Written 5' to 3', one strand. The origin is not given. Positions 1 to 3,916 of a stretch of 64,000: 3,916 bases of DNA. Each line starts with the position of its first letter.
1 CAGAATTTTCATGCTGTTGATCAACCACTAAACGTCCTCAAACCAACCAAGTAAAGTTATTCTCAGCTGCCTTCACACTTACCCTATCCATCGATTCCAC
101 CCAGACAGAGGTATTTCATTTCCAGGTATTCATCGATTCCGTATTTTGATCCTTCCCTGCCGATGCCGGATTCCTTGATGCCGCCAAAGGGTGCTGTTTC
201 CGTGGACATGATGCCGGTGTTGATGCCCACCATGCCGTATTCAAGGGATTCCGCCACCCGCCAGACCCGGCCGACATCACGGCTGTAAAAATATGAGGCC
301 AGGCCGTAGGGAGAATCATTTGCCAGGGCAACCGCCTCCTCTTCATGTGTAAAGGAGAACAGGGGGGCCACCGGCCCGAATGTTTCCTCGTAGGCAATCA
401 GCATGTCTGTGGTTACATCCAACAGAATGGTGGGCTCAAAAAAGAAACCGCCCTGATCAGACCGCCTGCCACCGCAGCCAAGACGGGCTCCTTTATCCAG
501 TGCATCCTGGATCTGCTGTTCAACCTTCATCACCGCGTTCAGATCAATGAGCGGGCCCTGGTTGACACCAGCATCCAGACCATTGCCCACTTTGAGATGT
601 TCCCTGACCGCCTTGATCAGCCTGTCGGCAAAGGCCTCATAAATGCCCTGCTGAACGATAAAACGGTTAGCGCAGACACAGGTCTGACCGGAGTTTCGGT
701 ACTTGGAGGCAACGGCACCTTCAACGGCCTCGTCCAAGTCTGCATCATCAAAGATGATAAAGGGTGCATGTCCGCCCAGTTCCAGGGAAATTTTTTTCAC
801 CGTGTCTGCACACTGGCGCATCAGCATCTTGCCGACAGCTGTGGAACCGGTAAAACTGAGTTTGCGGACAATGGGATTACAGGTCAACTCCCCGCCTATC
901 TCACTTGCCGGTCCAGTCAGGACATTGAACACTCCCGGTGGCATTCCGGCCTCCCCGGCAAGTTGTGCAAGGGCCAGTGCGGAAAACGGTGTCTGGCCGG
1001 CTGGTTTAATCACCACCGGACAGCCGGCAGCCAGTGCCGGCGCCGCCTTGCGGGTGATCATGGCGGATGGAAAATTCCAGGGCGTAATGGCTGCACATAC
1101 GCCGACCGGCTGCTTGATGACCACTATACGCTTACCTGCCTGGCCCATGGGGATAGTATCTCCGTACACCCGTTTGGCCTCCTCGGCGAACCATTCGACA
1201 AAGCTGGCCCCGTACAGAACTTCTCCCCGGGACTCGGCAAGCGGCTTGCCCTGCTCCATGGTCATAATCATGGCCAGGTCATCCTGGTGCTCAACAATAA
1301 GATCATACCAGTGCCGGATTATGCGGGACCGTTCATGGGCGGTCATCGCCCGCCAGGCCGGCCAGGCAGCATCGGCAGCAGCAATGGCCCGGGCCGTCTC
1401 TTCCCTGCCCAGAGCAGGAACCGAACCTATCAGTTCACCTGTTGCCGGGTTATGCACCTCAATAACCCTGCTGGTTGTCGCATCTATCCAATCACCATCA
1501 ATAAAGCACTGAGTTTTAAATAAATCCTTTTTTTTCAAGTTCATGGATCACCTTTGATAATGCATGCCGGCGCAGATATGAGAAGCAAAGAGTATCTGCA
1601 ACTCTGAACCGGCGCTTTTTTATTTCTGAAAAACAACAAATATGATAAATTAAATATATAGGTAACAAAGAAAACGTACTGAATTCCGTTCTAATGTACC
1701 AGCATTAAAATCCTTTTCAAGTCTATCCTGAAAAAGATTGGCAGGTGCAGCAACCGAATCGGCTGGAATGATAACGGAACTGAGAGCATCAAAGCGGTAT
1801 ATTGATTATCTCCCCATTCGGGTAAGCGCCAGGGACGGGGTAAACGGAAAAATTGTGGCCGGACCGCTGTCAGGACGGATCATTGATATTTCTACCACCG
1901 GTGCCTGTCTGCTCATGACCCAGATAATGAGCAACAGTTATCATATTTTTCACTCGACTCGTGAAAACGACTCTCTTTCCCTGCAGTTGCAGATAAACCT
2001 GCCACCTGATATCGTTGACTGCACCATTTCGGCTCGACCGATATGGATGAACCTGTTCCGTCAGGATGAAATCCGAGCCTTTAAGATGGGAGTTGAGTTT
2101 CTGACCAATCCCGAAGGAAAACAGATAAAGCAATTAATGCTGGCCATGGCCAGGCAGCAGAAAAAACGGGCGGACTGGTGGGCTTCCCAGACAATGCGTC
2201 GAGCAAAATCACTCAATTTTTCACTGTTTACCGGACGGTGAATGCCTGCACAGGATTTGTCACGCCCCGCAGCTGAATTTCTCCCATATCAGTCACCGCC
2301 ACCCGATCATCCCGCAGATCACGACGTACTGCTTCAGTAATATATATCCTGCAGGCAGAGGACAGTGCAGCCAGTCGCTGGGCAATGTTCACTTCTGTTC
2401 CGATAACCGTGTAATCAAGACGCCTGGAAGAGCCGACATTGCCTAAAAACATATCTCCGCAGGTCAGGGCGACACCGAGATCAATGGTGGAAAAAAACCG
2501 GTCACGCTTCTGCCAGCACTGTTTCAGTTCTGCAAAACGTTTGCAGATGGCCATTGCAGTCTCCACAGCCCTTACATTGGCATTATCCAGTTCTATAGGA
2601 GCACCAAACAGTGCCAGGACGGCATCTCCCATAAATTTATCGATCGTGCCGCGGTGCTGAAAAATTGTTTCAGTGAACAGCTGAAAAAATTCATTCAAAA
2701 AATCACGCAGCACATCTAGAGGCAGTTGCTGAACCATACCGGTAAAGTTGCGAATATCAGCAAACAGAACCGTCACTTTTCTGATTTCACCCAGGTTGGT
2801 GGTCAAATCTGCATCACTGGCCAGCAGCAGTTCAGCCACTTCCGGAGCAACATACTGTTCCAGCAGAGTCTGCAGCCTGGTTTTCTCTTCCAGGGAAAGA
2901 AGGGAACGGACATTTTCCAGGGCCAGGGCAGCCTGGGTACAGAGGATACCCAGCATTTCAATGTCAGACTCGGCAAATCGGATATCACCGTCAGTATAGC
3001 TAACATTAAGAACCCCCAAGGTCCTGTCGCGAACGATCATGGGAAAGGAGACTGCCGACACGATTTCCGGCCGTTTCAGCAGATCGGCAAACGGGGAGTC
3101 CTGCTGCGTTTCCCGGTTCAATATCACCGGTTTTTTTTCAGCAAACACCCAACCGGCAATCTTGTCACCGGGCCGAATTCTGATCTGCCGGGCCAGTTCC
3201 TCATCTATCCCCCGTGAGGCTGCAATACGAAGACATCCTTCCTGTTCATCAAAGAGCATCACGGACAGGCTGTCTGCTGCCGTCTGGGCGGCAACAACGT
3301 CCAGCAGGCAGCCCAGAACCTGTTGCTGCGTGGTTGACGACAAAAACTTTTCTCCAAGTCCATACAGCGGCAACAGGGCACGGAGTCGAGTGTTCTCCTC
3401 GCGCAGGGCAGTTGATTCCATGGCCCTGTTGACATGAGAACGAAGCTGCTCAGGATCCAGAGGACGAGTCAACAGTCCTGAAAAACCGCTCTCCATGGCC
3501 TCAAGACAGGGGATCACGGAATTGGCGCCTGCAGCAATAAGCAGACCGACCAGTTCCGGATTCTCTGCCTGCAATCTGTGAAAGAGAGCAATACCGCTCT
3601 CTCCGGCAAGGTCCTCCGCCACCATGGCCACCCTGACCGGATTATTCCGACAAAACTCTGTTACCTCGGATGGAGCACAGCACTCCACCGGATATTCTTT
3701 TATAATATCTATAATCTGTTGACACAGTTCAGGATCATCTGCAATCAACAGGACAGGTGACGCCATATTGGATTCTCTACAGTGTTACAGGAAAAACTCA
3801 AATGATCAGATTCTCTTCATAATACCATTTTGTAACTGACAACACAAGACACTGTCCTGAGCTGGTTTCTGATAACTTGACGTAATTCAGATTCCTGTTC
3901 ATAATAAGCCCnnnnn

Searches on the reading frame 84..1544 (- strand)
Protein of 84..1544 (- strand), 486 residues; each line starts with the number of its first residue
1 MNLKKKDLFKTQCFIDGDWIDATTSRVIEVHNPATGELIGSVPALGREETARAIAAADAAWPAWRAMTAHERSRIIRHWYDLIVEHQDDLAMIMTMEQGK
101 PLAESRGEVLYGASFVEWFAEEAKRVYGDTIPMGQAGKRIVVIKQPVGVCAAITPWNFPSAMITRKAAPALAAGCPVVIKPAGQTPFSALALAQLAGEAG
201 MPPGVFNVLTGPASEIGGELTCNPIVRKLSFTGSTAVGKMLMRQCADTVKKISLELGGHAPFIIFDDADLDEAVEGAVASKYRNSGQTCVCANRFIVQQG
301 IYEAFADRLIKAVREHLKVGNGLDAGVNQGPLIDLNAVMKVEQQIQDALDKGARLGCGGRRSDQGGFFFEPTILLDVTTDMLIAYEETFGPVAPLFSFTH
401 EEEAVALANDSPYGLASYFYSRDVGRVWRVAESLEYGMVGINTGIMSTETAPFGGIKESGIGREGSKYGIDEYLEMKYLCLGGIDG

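Call 26: search_protein_families(library=pfam, proteins=[window:84-1544:-], max_evalue=0.001)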
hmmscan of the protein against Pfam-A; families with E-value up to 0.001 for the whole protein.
window:84-1544:- (486 aa): 1 family
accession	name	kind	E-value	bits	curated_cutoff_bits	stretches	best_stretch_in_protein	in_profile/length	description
PF00171.27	Aldedh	-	9.1e-174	578.8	23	1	19-478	1-460/461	Aldehyde dehydrogenase family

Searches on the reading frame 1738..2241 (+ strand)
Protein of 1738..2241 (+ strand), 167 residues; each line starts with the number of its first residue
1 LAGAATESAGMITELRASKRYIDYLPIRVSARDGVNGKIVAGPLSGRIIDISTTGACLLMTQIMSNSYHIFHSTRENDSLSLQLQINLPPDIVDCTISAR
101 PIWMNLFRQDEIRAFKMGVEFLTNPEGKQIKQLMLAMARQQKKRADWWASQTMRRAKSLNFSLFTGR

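Call 47: search_protein_families(library=pfam, proteins=[window:1738-2241:+], max_evalue=0.01)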
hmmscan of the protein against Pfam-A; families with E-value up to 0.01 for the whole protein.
window:1738-2241:+ (167 aa): 1 family
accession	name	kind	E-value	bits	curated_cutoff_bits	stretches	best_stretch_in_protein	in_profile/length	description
PF07238.19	PilZ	-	3.1e-05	24.7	22.5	1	15-133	2-99/102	PilZ domain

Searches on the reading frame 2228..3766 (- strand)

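Call 26: search_protein_families(library=pfam, proteins=[window:2228-3766:-], max_evalue=0.001)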
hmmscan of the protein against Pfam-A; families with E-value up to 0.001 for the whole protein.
window:2228-3766:- (512 aa): 5 families
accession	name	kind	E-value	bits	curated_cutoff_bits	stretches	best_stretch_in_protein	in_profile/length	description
PF00211.25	Guanylate_cyc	-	2.3e-19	70.1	21.9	1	328-505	6-175/183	Adenylate and Guanylate cyclase catalytic domain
PF13185.12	GAF_2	-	2.3e-18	67.2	28.6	1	147-284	4-136/136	GAF domain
PF01590.32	GAF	-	8.1e-16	59.2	22.4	1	150-283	5-133/133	GAF domain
PF13492.12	GAF_3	-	9.2e-13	49.2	27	1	147-285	2-129/129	GAF domain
PF00072.30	Response_reg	-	2.9e-05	24.6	30.2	1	5-112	1-110/111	Response regulator receiver domain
